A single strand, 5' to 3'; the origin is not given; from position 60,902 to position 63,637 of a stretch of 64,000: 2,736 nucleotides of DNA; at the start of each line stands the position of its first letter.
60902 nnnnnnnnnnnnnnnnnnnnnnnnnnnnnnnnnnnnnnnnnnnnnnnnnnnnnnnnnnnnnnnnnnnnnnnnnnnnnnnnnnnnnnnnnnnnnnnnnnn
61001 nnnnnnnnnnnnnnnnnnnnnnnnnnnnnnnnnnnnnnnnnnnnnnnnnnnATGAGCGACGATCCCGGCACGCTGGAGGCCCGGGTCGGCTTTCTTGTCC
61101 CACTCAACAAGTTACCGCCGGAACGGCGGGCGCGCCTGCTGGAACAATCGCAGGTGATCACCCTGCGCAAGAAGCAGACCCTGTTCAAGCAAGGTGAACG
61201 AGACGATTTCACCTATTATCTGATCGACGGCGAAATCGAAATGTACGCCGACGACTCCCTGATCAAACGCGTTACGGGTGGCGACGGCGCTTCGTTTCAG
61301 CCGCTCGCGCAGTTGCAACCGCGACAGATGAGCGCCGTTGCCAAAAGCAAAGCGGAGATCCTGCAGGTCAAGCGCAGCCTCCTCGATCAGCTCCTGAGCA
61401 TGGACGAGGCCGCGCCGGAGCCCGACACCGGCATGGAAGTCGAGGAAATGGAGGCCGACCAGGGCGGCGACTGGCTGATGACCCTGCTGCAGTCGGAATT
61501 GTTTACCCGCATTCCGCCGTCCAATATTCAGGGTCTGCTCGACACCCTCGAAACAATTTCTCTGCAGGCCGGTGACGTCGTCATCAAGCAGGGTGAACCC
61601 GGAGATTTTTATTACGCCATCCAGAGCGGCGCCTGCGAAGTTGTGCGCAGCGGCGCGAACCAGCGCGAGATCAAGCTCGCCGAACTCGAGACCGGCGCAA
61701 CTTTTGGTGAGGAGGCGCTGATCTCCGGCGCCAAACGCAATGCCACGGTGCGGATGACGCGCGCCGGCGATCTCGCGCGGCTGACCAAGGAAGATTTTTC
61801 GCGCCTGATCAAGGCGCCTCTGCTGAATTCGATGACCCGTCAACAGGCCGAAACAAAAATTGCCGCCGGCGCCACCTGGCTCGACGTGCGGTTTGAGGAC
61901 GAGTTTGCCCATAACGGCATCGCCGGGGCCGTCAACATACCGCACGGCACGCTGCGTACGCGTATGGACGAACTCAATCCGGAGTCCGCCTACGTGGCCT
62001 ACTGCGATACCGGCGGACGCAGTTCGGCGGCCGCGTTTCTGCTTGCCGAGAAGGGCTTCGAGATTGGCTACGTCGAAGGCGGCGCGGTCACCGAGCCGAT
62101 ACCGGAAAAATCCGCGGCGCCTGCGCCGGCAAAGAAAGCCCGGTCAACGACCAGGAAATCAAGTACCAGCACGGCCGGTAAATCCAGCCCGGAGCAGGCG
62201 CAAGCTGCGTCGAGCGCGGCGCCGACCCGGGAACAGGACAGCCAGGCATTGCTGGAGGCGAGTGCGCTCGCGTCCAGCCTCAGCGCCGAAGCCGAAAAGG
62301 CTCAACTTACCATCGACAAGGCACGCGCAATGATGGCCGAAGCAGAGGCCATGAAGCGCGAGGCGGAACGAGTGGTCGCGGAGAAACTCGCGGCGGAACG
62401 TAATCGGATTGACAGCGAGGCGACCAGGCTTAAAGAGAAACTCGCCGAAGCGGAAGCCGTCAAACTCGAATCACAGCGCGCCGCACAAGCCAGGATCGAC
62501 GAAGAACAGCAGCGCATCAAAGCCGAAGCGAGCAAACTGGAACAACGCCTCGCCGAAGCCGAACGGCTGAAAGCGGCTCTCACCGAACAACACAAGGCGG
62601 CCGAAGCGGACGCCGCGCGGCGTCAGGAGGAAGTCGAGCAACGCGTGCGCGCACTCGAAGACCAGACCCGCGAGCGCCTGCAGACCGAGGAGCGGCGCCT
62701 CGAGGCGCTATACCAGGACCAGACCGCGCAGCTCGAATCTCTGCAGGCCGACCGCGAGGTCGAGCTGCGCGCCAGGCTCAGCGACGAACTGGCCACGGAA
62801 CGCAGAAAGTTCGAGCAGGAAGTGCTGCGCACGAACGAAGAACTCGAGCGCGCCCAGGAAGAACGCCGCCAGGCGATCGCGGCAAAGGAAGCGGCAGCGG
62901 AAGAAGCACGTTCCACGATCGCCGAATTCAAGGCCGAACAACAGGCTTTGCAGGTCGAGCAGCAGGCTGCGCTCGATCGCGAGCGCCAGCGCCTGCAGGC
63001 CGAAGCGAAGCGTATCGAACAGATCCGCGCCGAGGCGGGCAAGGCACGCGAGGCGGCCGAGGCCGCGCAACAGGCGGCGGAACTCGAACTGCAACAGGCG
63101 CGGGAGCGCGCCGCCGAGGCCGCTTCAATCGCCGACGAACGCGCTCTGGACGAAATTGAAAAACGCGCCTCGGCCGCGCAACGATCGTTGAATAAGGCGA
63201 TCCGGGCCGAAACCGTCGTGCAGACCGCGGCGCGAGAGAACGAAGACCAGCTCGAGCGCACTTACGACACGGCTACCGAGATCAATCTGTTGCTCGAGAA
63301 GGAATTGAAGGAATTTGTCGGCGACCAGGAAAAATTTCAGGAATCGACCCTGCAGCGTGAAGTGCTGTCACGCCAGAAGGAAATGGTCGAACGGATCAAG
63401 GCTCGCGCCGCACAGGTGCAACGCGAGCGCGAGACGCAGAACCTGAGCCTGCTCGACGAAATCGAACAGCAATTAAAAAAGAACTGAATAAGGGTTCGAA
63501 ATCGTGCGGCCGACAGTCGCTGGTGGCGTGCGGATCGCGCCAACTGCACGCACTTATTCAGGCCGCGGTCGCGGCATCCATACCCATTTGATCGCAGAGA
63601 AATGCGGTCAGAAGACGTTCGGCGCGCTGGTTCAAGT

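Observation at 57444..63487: Candidate new system: divergent pair of giant cNMP-cNMP-rhodanese-rod paralogs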

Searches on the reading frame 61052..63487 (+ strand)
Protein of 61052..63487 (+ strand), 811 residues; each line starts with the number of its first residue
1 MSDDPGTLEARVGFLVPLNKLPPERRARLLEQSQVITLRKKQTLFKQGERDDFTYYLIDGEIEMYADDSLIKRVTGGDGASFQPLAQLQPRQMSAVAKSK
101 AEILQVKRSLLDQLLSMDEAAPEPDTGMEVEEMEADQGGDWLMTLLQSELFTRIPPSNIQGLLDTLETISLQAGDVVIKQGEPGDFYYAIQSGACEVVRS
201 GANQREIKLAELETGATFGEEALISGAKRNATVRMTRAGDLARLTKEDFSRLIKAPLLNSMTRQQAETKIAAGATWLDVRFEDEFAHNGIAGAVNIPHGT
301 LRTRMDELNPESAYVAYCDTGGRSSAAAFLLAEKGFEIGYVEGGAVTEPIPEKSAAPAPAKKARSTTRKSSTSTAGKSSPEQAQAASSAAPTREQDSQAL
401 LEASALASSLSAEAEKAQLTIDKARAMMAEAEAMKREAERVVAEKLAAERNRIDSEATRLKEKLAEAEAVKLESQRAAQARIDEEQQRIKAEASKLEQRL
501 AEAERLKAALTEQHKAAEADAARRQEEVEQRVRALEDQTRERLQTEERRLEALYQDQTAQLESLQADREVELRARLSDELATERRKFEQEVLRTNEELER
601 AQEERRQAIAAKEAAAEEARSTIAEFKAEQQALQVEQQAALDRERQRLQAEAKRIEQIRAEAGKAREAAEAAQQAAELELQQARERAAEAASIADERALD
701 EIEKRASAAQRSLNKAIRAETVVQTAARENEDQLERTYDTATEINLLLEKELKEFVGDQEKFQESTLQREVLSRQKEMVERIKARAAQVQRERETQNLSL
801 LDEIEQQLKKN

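Call 3: search_protein_families(library=pfam, proteins=[window:61052-63487:+], max_evalue=0.1)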
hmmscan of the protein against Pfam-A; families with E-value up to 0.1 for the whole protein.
window:61052-63487:+ (811 aa): 2 families
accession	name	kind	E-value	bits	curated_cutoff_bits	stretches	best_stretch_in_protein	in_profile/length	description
PF00027.35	cNMP_binding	-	9.1e-31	106.1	27.5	2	170-254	3-87/89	Cyclic nucleotide-binding domain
PF00581.25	Rhodanese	-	6.5e-12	46.2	22.2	1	264-344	3-95/102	Rhodanese-like domain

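Call 5: search_protein_families(library=ncbifam, proteins=[window:61052-63487:+], max_evalue=0.1)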
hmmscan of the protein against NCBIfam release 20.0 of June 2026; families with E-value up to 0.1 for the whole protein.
window:61052-63487:+ (811 aa): 10 families
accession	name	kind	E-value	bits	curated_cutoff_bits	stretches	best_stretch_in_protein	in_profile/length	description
NF058543.1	ActPatMycb56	equivalog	1.8e-13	50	460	1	149-284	2-136/317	acetyltransferase Pat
NF008732.0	PRK11753.1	equivalog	2.1e-12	47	266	1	158-255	15-113/214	cAMP-activated global transcriptional regulator CRP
NF006444.0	PRK08762.1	equivalog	4.3e-09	35.5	449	1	259-345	15-104/387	molybdopterin-synthase adenylyltransferase MoeB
NF007627.0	PRK10287.1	equivalog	5.8e-07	29.7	102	1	271-344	18-93/104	thiosulfate sulfurtransferase PspE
TIGR04271.1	ThiI_C_thiazole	equivalog_domain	2e-06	27.8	70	1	260-337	13-94/101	thiazole biosynthesis protein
TIGR02981.1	phageshock_pspE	exception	2.8e-06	27.6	126.3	1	271-344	16-91/101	thiosulfate sulfurtransferase PspE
NF005902.0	PRK07878.1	equivalog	3.1e-05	23.1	647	1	275-346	305-379/392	adenylyltransferase/sulfurtransferase MoeZ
NF001195.0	PRK00162.1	equivalog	5.4e-05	23.4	102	1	261-344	7-92/108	thiosulfate sulfurtransferase GlpE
NF045521.1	rhoda_near_glyco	subfamily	0.0028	17.4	145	1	264-337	23-96/144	rhodanese homology domain-containing protein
NF005646.0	PRK07411.1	equivalog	0.0043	16.2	633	1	275-345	301-376/390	molybdopterin-synthase adenylyltransferase MoeB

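Call 7: find_homologous_proteins(query=window:61052-63484:+)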
Query window:61052-63484:+ (811 aa): 573 proteins with E <= 0.001 among 8000 candidates; the best 120 are listed.
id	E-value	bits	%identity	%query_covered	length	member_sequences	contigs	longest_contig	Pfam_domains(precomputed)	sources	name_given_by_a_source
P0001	0.0e+0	1627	100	100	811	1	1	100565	PF00581.26,PF00027.36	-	-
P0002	0.0e+0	1012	62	100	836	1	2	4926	PF00581.26,PF00027.36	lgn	-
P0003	2.1e-296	1003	62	100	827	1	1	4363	PF00581.26,PF00027.36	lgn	-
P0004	1.4e-281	954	63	100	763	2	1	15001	PF00581.26,PF00027.36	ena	-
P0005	6.4e-273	925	60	99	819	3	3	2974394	PF00581.26,PF00027.36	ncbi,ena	-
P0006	2.4e-271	920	59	100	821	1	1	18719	PF00581.26,PF00027.36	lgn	-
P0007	8.6e-270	915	59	100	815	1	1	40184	PF00581.26,PF00027.36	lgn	-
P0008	1.1e-269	915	61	100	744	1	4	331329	PF00581.26,PF00027.36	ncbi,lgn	-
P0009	1.0e-265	902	58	100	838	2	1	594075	PF00581.26,PF00027.36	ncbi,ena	-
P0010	2.4e-262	891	59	100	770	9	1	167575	PF00581.26,PF00027.36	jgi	jgi:CRP-like cAMP-binding protein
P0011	5.4e-262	889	57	100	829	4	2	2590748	PF00581.26,PF00027.36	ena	-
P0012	3.1e-260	884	55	99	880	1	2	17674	PF00581.26,PF00027.36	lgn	-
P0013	3.2e-260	883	54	100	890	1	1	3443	PF00581.26,PF00027.36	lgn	-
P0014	2.6e-259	880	56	69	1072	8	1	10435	PF00581.26,PF00027.36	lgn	-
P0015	6.2e-259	879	53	82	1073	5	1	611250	PF00581.26,PF00027.36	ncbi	-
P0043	9.1e-181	621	44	100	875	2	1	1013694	PF00581.26,PF00027.36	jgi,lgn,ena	-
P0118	3.2e-127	444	37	99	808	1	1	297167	PF00581.26,PF00027.36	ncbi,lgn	-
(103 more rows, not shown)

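Call 9: find_encoding_contigs(protein=P0005, flank=10000, max_places=2)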
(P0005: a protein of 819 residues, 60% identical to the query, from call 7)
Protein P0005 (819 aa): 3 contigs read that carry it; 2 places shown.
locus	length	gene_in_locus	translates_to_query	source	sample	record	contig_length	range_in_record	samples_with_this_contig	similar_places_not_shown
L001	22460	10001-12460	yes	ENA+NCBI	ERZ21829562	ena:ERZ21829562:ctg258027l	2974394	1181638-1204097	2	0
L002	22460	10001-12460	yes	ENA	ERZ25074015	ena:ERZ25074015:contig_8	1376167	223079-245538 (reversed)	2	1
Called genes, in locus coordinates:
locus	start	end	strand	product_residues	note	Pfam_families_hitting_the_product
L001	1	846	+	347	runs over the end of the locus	PF13384:HTH_23, PF13518:HTH_28 (weak), PF13551:HTH_29, PF13565:HTH_32, PF13592:HTH_33 (weak), PF13358:DDE_3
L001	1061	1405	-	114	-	PF13511:DUF4124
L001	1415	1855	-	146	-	-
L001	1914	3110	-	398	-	PF08367:M16C_assoc, PF22516:PreP_C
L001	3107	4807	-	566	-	PF00675:Peptidase_M16, PF05193:Peptidase_M16_C, PF08367:M16C_assoc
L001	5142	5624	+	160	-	PF04461:YajQ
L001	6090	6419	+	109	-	PF11743:DUF3301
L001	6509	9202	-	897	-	PF00027:cNMP_binding, PF00581:Rhodanese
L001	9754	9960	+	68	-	PF04325:DUF465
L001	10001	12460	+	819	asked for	PF00027:cNMP_binding, PF00581:Rhodanese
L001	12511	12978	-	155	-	PF07238:PilZ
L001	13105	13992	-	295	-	-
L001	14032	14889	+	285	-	PF00158:Sigma54_activat (faint), PF13401:AAA_22, PF00004:AAA, PF07724:AAA_2, PF07728:AAA_5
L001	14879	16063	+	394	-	PF05762:VWA_CoxE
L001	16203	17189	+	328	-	-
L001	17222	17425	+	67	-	-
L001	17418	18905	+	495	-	PF00474:SSF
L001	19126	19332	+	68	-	-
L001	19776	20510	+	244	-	-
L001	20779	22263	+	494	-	PF04715:, PF00425:Chorismate_bind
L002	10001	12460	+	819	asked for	PF00027:cNMP_binding, PF00581:Rhodanese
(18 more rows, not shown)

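Call 10: find_encoding_contigs(protein=P0011, flank=10000, max_places=2)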
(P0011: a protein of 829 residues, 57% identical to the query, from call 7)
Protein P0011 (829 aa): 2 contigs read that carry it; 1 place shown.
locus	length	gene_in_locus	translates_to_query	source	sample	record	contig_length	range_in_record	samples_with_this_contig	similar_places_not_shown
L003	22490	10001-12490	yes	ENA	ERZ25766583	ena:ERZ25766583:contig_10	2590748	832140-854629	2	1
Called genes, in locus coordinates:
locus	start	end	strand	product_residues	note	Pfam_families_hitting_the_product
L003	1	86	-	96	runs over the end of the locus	-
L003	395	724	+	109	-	-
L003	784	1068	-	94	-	-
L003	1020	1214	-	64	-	-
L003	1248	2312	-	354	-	PF01636:APH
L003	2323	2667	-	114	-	PF13511:DUF4124 (weak)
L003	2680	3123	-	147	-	-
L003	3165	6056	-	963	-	PF00675:Peptidase_M16, PF05193:Peptidase_M16_C, PF08367:M16C_assoc, PF22516:PreP_C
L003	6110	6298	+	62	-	PF14255:Zn_ribbon_21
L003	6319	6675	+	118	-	PF11743:DUF3301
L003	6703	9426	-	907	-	PF00027:cNMP_binding, PF00581:Rhodanese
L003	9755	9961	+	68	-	PF04325:DUF465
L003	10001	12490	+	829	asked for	PF00027:cNMP_binding, PF00581:Rhodanese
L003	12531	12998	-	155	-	PF07238:PilZ (weak)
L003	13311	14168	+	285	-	PF00158:Sigma54_activat (faint), PF13401:AAA_22 (weak), PF00004:AAA, PF07724:AAA_2, PF07728:AAA_5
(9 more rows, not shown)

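Call 11: find_encoding_contigs(protein=P0043, flank=10000, max_places=2)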
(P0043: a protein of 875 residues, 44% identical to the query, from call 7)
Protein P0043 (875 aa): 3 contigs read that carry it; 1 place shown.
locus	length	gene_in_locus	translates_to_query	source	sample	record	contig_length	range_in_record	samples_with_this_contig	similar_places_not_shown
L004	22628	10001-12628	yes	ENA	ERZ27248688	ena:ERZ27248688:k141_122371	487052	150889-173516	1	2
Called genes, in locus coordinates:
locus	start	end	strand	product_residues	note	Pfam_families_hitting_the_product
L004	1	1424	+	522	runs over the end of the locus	-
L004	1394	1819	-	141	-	-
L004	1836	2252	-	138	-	-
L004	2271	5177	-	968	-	PF00675:Peptidase_M16 (weak), PF05193:Peptidase_M16_C, PF08367:M16C_assoc, PF22516:PreP_C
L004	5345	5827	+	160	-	PF04461:YajQ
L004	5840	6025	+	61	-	PF14255:Zn_ribbon_21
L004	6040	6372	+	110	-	PF11743:DUF3301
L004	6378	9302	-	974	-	PF00027:cNMP_binding, PF00581:Rhodanese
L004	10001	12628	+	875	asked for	PF00027:cNMP_binding, PF00581:Rhodanese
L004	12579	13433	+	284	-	PF06764:DUF1223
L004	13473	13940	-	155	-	-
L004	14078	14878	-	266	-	-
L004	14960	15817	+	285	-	PF00158:Sigma54_activat (faint), PF13401:AAA_22, PF00004:AAA, PF07724:AAA_2, PF07728:AAA_5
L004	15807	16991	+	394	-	PF05762:VWA_CoxE (faint)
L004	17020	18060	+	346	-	-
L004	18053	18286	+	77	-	-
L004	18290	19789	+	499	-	PF00474:SSF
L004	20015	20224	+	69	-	-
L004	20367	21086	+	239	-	-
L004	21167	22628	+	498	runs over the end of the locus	PF04715:, PF00425:Chorismate_bind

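Call 26: find_encoding_contigs(protein=P0001, flank=10000, max_places=2)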
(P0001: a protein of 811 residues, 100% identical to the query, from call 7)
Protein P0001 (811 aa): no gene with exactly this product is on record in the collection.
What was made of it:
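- Tried and rejected: Looking up B's own contig for context beyond the window: not on record (call 26).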

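Call 27: find_encoding_contigs(protein=P0118, flank=10000, max_places=1)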
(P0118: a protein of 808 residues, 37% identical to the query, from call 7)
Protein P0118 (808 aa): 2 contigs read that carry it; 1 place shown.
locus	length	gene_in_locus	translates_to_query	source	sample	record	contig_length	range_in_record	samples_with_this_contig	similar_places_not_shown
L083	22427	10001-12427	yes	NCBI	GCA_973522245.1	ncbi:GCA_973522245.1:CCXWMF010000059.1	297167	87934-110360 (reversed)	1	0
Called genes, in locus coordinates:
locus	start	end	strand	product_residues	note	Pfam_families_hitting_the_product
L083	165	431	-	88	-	-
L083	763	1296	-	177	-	PF00027:cNMP_binding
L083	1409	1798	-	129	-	-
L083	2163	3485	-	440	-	PF01979:Amidohydro_1, PF12890:DHOase, PF07969:Amidohydro_3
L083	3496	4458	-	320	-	PF02729:OTCace_N, PF00185:OTCace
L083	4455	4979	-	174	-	PF00156:Pribosyltran, PF14681:UPRTase (weak)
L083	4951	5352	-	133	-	PF03652:RuvX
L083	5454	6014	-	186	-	PF02622:DUF179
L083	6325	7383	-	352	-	PF03544:TonB_C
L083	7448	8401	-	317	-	PF02951:GSH-S_N, PF02955:GSH-S_ATP, PF08443:RimK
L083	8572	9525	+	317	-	PF01379:Porphobil_deam, PF03900:Porphobil_deamC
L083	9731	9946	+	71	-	PF04325:DUF465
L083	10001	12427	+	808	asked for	PF00027:cNMP_binding, PF00581:Rhodanese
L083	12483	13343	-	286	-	PF02569:Pantoate_ligase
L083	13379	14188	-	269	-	PF02548:Pantoate_transf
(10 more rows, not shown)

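Call 48: search_protein_families(library=pfam, proteins=[L001:12514-12978:-, L001:13108-13992:-, L004:13476-13940:-], max_evalue=0.01)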
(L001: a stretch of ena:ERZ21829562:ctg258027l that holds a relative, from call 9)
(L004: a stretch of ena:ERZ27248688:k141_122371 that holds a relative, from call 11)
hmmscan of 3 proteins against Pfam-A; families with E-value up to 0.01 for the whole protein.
L001:12514-12978:- (155 aa): 1 family
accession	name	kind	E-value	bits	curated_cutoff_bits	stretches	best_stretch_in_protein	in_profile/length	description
PF07238.19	PilZ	-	1.3e-08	35.5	22.5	1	26-140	2-99/102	PilZ domain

L001:13108-13992:- (295 aa): 1 family
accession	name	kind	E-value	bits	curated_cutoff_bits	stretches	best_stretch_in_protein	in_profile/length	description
PF08238.18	Sel1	-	1.5e-41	139.7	30.7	5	101-136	1-36/36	Sel1 repeat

L004:13476-13940:- (155 aa): 1 family
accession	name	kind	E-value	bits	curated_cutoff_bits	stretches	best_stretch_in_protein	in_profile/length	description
PF07238.19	PilZ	-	0.00014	22.6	22.5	1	25-133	1-92/102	PilZ domain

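Call 56: predict_structure(alignment_id=A3)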
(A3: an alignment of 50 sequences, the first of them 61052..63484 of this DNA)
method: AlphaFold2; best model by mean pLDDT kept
length: 811 residues; sequences in the alignment: 50
mean_pLDDT: 79.7   pTM: 0.38
mean pLDDT of the five models: 79.7, 76.0, 76.0, 74.4, 74.0
residues with pLDDT >= 90: 354; 70-90: 263; 50-70: 101; < 50: 93
segments of 3 or more residues with pLDDT < 50: 122-137, 354-411, 564-569
pLDDT, mean of each block of 10 residues (from residue 1): 68 92 93 96 96 95 96 91 86 96 96 81 39 44 86 90 95 98 95 97 94 94 91 98 96 93 97 98 94 96 96 96 94 95 84 51 38 37 31 36 41 58 71 70 59 50 55 69 75 69 70 72 76 80 82 72 50 72 78 79 78 78 83 88 92 94 94 93 86 81 91 93 93 88 83 77 61 71 80 84 78 44
secondary structure, 60 per line:
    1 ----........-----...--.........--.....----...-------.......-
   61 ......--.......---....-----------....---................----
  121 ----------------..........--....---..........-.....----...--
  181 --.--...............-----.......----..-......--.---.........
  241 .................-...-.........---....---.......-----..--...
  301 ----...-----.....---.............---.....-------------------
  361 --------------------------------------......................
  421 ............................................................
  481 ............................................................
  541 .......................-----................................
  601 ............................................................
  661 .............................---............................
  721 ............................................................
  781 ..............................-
elements in order (helices of 4 or more, strands of 3 or more residues): H5-12 H23-31 E34-38 E43-45 E53-59 E61-66 E69-75 H79-82 E94-97 E101-107 H108-116 H137-146 H149-152 H156-165 E167-171 E176-178 E186-200 E206-212 H220-225 E232-245 H246-257 E259-261 H263-271 E275-278 H282-288 E313-317 H321-333 E337-341 H399-563 H569-689 H693-810
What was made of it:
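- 62087..62245 (+): B, disordered Ala/Ser/Thr/Pro linker (aa 346-398). pLDDT < 50 for 354-411 (call 56).
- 62246..62740 (+): B, first long helix (aa 399-563). AF2 DSSP (call 56).
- On PKA-R-like tandem CNB regulatory module: CNB-A begins at about residue 15 (calls 3, 56), which leaves no room for them.
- The protein starts directly with CNB-A at about residue 15, so there is no room for a docking domain or inhibitor sequence (calls 3, 56).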

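Call 61: fold_search(model_id=the predicted structure, library=pdb)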
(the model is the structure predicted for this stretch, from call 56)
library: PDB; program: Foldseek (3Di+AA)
matches with E <= 10: 1158; with E <= 0.001: 664
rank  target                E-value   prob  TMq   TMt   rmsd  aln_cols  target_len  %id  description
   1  1ne4                  1.2e-18  1.00  0.14  0.41  20.5       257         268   19  Crystal Structure of Rp-cAMP Binding R1a Subunit of cAMP-dependent Protein Kinase (released 2004-01-13)
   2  6no7_D                1.5e-18  1.00  0.15  0.39  19.0       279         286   18  Crystal Structure of the full-length wild-type PKA RIa Holoenzyme (released 2019-07-24)
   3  3of1                  1.6e-18  1.00  0.13  0.41  17.9       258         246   24  Crystal Structure of Bcy1, the Yeast Regulatory Subunit of PKA (released 2010-12-01)
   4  2qcs_B                2.6e-18  1.00  0.14  0.37  17.7       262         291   19  A complex structure between the Catalytic and Regulatory subunit of Protein Kinase A that represents the inhibited sta (released 2007-11-06)
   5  6byr_B                2.8e-18  1.00  0.14  0.37  18.8       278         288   18  Structures of the PKA RI alpha holoenzyme with the FLHCC driver J-PKAc alpha or native PKAc alpha (released 2019-04-03)
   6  4x6r_B                3.7e-18  1.00  0.14  0.36  17.6       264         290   19  An Isoform-specific Myristylation Switch Targets RIIb PKA Holoenzymes to Membranes (released 2015-07-22)
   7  4din_B                9.5e-18  1.00  0.14  0.30  17.4       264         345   19  Novel Localization and Quaternary Structure of the PKA RI beta Holoenzyme (released 2012-07-04)
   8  4z07_A                1.1e-17  1.00  0.14  0.41  17.1       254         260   17  Co-crystal structure of the tandem CNB (CNB-A/B) domains of human PKG I beta with cGMP (released 2016-04-13)
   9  6no7_F                1.1e-17  1.00  0.14  0.39  18.7       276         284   18  Crystal Structure of the full-length wild-type PKA RIa Holoenzyme (released 2019-07-24)
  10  7lv3_B                1.1e-17  1.00  0.14  0.19  20.1       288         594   16  Crystal structure of human protein kinase G (PKG) R-C complex in inhibited state (released 2022-08-24)
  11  5j3u                  1.2e-17  1.00  0.14  0.42  20.8       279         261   20  Co-crystal structure of the regulatory domain of Toxoplasma gondii PKA with cAMP (released 2016-04-20)
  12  3shr_A                1.5e-17  1.00  0.14  0.37  20.2       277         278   17  Crystal Structure of cGMP-dependent Protein Kinase Reveals Novel Site of Interchain Communication (released 2011-09-21)
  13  4z07_C                2.6e-17  1.00  0.14  0.41  17.8       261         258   19  Co-crystal structure of the tandem CNB (CNB-A/B) domains of human PKG I beta with cGMP (released 2016-04-13)
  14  6hyi                  3.3e-17  1.00  0.14  0.37  20.9       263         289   16  Regulatory subunit of a cAMP-independent protein kinase A from Trypanosoma cruzi at 1.4 A resolution in complex with ino (released 2019-11-13)
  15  1rl3_B                3.4e-17  1.00  0.14  0.42  20.8       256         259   20  Crystal structure of cAMP-free R1a subunit of PKA (released 2004-07-06)
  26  6flo_B                9.4e-17  1.00  0.14  0.40  21.3       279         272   14  Regulatory subunit of a cAMP-independent protein kinase A from Trypanosoma brucei at 2.1 Angstrom resolution (released 2019-08-14)
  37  6flo_A                4.3e-16  1.00  0.14  0.38  20.5       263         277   16  Regulatory subunit of a cAMP-independent protein kinase A from Trypanosoma brucei at 2.1 Angstrom resolution (released 2019-08-14)
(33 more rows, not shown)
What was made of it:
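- On PKA-R-like tandem CNB regulatory module: Foldseek E ~1e-18 to 1ne4, 3of1 and 4z07 over 255-290 columns (call 61).
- The tandem CNB fold superposes on PKA-R and PKG (call 61). PDB holds PKA-R homologs described as cAMP-independent that bind nucleosides, so CNB folds can change ligand (call 61, entries 6hyi and 6flo).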

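Call 66: search_protein_families(library=padloc, proteins=[window:61052-63484:+], max_evalue=0.01)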
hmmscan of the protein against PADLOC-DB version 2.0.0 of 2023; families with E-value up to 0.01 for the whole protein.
window:61052-63484:+ (811 aa): 1 family
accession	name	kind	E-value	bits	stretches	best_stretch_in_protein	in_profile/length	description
PDLC00730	Effector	-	9.5e-06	23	1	134-242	24-127/299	TIR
